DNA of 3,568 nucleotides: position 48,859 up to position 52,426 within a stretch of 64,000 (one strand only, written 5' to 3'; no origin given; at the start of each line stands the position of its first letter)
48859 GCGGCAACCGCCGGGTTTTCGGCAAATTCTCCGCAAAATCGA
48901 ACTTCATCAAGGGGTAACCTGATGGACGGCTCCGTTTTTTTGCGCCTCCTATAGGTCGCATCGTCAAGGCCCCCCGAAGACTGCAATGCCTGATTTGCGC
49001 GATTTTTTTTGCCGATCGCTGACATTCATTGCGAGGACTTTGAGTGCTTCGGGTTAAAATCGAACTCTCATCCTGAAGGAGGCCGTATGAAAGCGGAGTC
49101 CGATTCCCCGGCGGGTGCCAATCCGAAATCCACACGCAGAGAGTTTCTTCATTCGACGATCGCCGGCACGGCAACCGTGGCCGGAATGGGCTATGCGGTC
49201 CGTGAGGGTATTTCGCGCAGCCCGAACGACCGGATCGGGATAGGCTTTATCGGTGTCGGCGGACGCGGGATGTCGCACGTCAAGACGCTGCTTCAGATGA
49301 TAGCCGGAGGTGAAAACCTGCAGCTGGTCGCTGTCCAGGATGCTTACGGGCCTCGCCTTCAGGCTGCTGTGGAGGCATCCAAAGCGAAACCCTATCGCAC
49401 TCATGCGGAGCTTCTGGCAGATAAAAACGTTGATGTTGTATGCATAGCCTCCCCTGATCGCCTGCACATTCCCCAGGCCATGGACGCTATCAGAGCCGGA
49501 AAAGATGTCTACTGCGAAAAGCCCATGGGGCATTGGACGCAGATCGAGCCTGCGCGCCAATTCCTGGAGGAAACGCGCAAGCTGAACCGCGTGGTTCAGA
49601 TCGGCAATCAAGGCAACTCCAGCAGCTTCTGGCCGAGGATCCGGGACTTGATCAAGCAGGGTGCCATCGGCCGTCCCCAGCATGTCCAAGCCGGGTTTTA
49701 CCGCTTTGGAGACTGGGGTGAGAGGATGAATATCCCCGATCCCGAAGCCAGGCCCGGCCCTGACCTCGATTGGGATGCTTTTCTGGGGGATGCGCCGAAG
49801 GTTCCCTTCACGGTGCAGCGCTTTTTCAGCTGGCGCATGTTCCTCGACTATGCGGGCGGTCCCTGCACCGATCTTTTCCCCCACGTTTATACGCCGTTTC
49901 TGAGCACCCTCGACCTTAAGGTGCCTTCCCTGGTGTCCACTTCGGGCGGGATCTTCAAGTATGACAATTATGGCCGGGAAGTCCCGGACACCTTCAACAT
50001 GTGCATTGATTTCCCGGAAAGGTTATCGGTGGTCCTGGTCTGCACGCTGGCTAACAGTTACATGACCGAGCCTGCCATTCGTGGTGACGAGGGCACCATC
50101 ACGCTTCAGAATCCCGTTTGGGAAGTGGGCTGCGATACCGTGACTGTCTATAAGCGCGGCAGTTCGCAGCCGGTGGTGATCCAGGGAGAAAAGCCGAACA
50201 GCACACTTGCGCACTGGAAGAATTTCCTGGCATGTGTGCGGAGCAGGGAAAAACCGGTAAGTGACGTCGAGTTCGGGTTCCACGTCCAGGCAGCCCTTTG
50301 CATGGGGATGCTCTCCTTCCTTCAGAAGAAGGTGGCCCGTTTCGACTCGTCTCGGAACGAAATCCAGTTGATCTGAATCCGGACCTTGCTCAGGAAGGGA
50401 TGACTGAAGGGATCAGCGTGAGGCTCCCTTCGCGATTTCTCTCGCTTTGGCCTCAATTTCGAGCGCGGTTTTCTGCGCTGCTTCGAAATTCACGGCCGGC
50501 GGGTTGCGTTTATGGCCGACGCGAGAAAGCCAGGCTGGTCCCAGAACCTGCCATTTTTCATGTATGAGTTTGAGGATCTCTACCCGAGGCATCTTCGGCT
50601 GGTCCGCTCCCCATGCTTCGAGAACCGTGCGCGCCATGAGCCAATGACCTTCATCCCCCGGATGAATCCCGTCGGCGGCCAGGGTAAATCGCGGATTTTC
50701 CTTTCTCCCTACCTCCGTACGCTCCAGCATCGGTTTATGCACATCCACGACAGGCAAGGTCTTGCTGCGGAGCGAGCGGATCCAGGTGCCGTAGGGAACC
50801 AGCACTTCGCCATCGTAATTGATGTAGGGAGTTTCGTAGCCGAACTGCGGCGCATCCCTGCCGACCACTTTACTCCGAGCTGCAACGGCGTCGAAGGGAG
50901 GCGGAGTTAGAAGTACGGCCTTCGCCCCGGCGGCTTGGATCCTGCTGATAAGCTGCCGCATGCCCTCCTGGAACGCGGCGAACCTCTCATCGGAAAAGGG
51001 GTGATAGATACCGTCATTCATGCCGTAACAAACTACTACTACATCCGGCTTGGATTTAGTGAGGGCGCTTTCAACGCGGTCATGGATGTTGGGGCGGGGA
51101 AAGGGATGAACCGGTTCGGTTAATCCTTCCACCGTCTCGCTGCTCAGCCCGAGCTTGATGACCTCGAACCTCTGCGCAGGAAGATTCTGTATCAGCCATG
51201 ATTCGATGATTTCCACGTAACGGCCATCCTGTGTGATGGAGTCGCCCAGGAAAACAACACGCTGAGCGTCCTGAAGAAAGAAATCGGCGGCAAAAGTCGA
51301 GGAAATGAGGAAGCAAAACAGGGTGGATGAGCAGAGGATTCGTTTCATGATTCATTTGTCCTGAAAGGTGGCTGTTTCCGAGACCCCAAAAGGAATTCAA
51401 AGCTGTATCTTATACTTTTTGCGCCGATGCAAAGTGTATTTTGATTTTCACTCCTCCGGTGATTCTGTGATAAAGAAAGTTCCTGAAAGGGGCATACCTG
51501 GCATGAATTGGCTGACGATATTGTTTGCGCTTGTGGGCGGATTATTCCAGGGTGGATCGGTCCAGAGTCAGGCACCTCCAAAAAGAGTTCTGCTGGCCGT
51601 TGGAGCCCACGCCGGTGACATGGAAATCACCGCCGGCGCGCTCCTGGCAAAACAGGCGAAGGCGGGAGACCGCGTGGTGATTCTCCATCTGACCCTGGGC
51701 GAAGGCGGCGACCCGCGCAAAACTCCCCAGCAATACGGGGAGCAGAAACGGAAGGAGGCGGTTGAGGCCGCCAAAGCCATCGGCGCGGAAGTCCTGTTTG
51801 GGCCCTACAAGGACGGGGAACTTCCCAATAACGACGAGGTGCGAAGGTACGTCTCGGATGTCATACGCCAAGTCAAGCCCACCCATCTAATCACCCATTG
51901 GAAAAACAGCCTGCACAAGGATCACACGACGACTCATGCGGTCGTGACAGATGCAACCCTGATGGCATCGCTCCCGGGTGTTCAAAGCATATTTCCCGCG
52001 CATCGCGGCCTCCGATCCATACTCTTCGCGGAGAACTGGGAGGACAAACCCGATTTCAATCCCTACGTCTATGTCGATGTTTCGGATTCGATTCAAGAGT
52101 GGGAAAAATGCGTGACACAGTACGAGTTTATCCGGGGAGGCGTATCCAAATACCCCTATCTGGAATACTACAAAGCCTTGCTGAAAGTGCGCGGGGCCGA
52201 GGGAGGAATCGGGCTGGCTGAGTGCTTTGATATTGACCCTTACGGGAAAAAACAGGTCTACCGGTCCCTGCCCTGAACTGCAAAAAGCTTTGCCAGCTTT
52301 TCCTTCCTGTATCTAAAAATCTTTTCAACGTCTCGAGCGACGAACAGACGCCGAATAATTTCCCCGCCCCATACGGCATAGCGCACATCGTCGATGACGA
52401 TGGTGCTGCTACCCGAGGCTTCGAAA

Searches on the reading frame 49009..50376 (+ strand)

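Call 50: search_protein_families(library=pfam, proteins=[window:49009-50376:+], max_evalue=0.0001)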
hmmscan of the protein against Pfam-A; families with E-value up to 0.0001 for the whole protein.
window:49009-50376:+ (455 aa): 3 families
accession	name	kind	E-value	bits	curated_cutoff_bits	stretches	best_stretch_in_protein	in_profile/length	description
PF01408.29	GFO_IDH_MocA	-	7.1e-21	75.6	24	1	77-199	2-119/120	Oxidoreductase family, NAD-binding Rossmann fold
PF22725.1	GFO_IDH_MocA_C3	-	7.4e-08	32.9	27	0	273-364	33-123/124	GFO/IDH/MocA C-terminal domain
PF19051.5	GFO_IDH_MocA_C2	-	5e-06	26.6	23.3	0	211-297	8-97/254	Oxidoreductase family, C-terminal alpha/beta domain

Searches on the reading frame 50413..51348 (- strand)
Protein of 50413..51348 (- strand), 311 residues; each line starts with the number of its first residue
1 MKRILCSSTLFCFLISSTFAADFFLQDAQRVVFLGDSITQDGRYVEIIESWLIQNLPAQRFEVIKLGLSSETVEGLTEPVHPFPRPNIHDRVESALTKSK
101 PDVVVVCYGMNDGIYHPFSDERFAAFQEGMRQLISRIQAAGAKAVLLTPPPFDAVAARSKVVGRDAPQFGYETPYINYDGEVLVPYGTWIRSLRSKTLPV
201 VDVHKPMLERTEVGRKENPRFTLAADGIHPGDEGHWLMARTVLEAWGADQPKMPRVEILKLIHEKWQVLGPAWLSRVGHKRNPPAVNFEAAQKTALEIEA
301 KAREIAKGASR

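Call 50: search_protein_families(library=pfam, proteins=[window:50413-51348:-], max_evalue=0.0001)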
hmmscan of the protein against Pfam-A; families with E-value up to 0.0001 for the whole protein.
window:50413-51348:- (311 aa): 3 families
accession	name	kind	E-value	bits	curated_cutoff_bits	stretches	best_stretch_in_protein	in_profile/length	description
PF13472.12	Lipase_GDSL_2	-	1.3e-20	75.1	32.9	1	33-236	1-177/178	GDSL-like Lipase/Acylhydrolase family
PF00657.28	Lipase_GDSL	-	2.2e-10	41.5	23.6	1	31-240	1-206/208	GDSL-like Lipase/Acylhydrolase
PF04311.20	DUF459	-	7.8e-07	29.1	27.2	1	30-157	1-124/197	Protein of unknown function (DUF459)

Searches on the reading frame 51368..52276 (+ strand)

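Call 51: search_protein_families(library=pfam, proteins=[window:51368-52276:+], max_evalue=0.0001)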
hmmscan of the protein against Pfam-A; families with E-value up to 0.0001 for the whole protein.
window:51368-52276:+ (302 aa): 1 family
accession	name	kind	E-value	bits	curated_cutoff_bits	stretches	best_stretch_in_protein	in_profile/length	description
PF02585.22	PIG-L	-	6e-27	95.1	28.2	1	76-196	1-128/129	GlcNAc-PI de-N-acetylase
